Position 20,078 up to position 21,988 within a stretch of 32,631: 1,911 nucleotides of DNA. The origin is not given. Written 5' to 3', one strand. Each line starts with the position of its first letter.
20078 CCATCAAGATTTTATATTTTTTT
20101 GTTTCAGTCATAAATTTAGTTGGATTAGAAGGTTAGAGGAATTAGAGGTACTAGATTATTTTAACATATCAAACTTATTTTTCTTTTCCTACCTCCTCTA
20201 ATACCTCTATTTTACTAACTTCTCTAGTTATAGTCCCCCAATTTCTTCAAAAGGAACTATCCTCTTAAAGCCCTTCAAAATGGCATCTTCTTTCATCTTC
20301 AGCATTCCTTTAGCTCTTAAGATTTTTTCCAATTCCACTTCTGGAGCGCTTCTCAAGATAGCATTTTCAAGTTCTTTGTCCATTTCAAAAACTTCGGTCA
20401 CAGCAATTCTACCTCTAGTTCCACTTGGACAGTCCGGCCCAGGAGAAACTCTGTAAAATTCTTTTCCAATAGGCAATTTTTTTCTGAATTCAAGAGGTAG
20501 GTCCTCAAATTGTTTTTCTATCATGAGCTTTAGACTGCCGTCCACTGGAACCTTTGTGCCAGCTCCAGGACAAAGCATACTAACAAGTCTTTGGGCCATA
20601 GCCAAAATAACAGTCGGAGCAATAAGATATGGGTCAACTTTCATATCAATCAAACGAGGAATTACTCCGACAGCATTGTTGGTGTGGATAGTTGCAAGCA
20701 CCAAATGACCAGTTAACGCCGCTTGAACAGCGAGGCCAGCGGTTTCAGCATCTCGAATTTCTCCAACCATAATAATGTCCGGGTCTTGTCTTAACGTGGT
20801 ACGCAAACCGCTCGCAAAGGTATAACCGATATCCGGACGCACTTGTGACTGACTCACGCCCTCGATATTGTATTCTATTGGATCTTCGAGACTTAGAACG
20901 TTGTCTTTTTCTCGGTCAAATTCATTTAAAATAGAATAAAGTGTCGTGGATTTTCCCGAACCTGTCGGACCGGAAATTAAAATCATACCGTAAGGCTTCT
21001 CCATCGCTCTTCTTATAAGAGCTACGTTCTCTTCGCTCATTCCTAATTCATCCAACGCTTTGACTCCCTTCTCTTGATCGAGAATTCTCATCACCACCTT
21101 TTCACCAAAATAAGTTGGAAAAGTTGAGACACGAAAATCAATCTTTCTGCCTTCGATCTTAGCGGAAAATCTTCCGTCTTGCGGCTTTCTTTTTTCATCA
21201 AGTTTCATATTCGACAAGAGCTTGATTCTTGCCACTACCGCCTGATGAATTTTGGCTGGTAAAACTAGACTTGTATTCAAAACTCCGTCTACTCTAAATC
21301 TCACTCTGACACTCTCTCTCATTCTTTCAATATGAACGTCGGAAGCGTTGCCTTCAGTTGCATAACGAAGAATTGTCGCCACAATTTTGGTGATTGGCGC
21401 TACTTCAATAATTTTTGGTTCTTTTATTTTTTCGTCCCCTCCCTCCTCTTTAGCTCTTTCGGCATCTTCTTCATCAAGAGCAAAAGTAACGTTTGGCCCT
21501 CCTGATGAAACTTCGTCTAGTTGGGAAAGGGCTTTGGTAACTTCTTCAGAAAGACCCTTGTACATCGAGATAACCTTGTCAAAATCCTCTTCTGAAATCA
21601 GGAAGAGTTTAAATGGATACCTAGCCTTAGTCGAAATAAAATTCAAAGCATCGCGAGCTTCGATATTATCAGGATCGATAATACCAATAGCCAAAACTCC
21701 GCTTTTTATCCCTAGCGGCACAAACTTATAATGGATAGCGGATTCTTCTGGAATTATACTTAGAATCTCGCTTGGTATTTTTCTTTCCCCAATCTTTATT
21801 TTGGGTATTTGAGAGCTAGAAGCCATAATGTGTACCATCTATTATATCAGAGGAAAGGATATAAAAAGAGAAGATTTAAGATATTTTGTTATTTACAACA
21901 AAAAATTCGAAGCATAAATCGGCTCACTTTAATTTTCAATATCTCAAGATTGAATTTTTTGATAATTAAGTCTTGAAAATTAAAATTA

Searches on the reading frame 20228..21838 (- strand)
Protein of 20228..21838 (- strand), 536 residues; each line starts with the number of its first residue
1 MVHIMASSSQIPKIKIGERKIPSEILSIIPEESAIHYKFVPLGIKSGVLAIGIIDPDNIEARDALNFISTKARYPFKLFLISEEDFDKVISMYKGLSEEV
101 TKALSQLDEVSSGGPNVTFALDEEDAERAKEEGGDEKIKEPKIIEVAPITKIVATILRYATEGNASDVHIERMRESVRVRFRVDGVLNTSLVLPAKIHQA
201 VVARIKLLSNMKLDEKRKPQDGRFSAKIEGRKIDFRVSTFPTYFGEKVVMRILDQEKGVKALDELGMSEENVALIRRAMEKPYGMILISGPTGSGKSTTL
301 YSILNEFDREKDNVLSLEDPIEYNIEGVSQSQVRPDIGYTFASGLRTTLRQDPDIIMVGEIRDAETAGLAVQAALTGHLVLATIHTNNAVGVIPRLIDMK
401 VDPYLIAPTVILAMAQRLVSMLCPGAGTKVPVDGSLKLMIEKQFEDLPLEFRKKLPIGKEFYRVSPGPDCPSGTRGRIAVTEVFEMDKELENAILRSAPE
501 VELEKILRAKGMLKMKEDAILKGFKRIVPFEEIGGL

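Call 12: search_protein_families(library=pfam, proteins=[window:20228-21838:-])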
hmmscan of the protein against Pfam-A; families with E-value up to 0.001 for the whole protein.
window:20228-21838:- (536 aa): 6 families
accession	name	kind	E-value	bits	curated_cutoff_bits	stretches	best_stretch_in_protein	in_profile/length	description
PF00437.27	T2SSE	-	2.6e-114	382.2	24.9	1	146-532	5-367/370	Type II/IV secretion system protein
PF05157.20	MshEN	-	4.4e-12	46.3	23.1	1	11-98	3-88/90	MshEN domain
PF25199.1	nSTAND_NTPase5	-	0.00022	21.5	34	1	269-324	26-83/145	Novel STAND NTPase 5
PF13401.12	AAA_22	-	0.00063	20.5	27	0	283-341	5-58/130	AAA domain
PF00005.33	ABC_tran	-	0.00064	20.8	25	0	285-343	13-67/137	ABC transporter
PF13191.12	AAA_16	-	0.00088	20.3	32.6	0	274-311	15-52/167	AAA ATPase domain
